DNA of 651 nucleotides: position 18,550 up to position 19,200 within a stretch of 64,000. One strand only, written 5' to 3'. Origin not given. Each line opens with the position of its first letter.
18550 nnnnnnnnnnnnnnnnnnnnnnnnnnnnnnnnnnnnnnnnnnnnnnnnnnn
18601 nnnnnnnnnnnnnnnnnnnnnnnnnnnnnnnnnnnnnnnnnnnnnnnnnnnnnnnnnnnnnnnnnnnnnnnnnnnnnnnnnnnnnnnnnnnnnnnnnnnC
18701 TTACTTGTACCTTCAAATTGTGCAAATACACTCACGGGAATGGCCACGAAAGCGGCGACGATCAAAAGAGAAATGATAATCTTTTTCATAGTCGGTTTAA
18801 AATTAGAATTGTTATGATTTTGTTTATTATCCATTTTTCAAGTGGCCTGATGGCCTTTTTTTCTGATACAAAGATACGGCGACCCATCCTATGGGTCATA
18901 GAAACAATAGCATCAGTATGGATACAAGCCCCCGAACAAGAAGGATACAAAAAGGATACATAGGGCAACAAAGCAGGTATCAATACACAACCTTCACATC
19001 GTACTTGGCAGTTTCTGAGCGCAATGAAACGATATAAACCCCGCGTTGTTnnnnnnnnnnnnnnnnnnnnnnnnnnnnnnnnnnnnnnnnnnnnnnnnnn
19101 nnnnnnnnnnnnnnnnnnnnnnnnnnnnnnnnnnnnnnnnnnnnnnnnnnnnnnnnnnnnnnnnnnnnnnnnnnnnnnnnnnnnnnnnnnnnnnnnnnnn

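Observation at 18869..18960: Identical 16-mer at the same distance from the -7 box in the subunit-array and giant-gene promoters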

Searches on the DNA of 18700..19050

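Call 44: search_rna_families(source=window, start=18700, end=19050, threshold=evalue, max_evalue=1)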
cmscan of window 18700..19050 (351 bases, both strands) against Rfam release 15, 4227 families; matches with E-value up to 1: 1.
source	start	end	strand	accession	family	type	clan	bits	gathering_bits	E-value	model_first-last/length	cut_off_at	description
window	18774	18862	+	RF01770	rimP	Cis-reg; leader;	-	22.7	47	0.16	1-102/102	no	Gammaprotebacteria rimP leader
